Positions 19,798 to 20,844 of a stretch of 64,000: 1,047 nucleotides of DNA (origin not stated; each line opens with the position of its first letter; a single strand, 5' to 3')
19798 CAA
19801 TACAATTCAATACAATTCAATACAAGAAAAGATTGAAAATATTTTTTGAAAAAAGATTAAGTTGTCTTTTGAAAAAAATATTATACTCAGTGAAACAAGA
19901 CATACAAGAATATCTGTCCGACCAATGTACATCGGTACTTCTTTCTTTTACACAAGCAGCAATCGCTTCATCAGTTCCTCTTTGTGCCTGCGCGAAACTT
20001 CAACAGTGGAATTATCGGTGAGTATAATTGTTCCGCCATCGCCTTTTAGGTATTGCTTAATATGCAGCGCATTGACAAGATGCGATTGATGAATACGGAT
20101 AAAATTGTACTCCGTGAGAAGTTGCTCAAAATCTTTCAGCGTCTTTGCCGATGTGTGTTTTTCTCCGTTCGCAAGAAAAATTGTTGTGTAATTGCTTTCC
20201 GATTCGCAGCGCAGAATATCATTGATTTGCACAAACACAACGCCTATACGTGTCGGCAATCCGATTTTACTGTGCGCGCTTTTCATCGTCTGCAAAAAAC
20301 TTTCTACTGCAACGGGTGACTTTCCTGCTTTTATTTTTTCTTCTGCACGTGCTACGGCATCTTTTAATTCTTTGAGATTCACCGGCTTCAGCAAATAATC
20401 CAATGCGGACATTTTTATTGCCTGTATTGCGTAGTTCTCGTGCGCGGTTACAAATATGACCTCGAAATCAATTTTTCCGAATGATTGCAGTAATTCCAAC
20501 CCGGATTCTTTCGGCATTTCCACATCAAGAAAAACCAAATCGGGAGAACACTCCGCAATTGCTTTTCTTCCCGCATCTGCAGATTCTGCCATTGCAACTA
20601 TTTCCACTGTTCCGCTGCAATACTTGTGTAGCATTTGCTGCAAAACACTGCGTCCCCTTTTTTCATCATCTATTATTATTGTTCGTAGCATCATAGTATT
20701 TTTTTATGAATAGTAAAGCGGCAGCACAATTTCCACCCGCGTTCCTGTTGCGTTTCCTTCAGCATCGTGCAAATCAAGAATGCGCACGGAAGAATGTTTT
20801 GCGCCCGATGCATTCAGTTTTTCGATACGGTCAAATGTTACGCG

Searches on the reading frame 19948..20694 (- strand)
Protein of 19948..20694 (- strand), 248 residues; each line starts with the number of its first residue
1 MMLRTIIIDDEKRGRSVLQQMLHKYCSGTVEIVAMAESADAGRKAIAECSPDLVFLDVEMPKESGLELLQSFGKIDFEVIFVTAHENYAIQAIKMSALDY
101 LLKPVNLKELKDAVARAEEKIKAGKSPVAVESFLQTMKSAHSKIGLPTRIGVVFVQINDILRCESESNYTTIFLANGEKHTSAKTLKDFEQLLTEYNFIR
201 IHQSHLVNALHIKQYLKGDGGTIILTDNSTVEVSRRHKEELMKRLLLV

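Call 9: search_protein_families(library=pfam, proteins=[window:19948-20694:-])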
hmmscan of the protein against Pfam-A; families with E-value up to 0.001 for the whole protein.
window:19948-20694:- (248 aa): 2 families
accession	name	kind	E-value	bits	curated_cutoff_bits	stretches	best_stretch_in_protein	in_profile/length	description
PF00072.30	Response_reg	-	4.6e-21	75.5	30.2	1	6-114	2-110/111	Response regulator receiver domain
PF04397.21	LytTR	-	5.1e-20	71.9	22.6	1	152-245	3-97/98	LytTr DNA-binding domain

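Call 62: find_homologous_proteins(query=window:19948-20694:-, max_evalue=1e-40)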
Query window:19948-20694:- (248 aa): 5558 proteins with E <= 1e-40 among 8000 candidates; the best 120 are listed.
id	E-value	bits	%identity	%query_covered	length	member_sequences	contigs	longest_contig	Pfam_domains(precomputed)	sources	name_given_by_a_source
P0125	1.5e-154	530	100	100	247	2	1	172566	PF04397.22,PF00072.31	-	-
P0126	9.6e-98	344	64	98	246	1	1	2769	PF04397.22,PF00072.31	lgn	-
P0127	9.9e-98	344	64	98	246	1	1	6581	PF04397.22,PF00072.31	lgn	-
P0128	7.8e-97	341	62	99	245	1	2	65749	PF04397.22,PF00072.31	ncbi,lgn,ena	-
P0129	5.2e-96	338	64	98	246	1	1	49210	PF04397.22,PF00072.31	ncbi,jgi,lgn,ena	-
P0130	2.5e-93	330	62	98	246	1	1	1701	PF04397.22,PF00072.31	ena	-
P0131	8.6e-92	325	61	99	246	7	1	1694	PF04397.22,PF00072.31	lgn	-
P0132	1.7e-86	307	60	99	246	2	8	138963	PF04397.22,PF00072.31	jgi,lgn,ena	jgi:two-component system LytT family response regulator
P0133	5.4e-83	296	56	98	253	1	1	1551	PF04397.22,PF00072.31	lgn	-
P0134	5.6e-83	296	55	98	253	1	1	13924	PF04397.22,PF00072.31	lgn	-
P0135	2.9e-82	293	56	94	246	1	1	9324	PF04397.22,PF00072.31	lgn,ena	-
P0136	3.1e-82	293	54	98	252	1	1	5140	PF04397.22,PF00072.31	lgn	-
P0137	2.8e-81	290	54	98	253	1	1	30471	PF04397.22,PF00072.31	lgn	-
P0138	2.9e-81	290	53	99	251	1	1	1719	PF04397.22,PF00072.31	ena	-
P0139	5.3e-81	289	54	97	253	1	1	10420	PF04397.22,PF00072.31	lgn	-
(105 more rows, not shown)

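Call 63: find_encoding_contigs(protein=P0128, flank=6000, max_places=2)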
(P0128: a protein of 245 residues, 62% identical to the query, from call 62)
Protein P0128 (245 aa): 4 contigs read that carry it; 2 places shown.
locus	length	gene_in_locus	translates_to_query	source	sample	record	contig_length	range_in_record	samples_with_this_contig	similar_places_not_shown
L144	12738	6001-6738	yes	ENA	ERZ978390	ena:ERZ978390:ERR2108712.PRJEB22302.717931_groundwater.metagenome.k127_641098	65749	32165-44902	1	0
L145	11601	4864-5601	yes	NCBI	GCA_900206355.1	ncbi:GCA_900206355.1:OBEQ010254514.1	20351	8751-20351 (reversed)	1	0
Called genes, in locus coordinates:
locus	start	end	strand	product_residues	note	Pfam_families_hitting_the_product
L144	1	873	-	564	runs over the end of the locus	PF02563:Poly_export, PF10531:SLBB, PF22461:SLBB_2 (weak)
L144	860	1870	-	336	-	PF01073:3Beta_HSD, PF01370:Epimerase, PF02719:Polysacc_synt_2, PF04321:RmlD_sub_bind, PF07993:NAD_binding_4, PF13460:NAD_binding_10, PF16363:GDP_Man_Dehyd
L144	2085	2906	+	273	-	PF00588:SpoU_methylase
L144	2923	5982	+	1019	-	PF07494:Reg_prop (faint), PF16819:DUF5074 (faint), PF23748:Beta-prop_LRRK2 (faint), PF07495:Y_Y_Y, PF06580:His_kinase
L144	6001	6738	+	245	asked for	PF00072:Response_reg, PF04397:LytTR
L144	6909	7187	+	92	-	-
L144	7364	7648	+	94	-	-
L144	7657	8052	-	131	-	PF00072:Response_reg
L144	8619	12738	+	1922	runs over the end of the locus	PF17210:SdrD_B (weak), PF18962:Por_Secre_tail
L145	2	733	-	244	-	?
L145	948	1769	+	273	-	PF00588:SpoU_methylase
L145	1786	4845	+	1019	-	PF07494:Reg_prop (faint), PF16819:DUF5074 (faint), PF23748:Beta-prop_LRRK2 (faint), PF07495:Y_Y_Y, PF06580:His_kinase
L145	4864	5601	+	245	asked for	PF00072:Response_reg, PF04397:LytTR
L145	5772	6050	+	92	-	-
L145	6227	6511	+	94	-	-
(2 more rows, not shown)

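Call 64: find_encoding_contigs(protein=P0129, flank=6000, max_places=2)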
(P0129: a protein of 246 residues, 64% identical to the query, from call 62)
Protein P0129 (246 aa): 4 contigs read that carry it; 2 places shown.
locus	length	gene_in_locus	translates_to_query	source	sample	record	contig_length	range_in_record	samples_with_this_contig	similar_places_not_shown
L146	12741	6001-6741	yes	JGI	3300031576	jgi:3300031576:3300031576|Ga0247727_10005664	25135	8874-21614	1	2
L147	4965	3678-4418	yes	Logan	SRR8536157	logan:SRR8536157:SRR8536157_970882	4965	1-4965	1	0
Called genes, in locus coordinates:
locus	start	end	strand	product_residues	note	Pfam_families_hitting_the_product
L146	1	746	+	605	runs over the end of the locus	PF18962:Por_Secre_tail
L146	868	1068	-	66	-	PF00313:CSD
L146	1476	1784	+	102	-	-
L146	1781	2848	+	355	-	-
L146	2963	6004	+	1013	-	PF23748:Beta-prop_LRRK2 (faint), PF07494:Reg_prop (faint), PF16819:DUF5074 (faint), PF07495:Y_Y_Y, PF06580:His_kinase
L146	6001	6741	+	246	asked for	PF00072:Response_reg, PF04397:LytTR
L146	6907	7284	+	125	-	PF00072:Response_reg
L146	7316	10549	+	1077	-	PF13205:Big_5, PF01839:FG-GAP (faint), PF13517:FG-GAP_3, PF09479:Flg_new (faint), PF18998:Flg_new_2, PF18962:Por_Secre_tail (weak)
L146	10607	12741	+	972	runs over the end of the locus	PF13229:Beta_helix, PF18962:Por_Secre_tail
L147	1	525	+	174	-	?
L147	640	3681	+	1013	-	PF23748:Beta-prop_LRRK2 (faint), PF07494:Reg_prop (faint), PF16819:DUF5074 (faint), PF07495:Y_Y_Y, PF06580:His_kinase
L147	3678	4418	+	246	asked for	PF00072:Response_reg, PF04397:LytTR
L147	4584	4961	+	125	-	PF00072:Response_reg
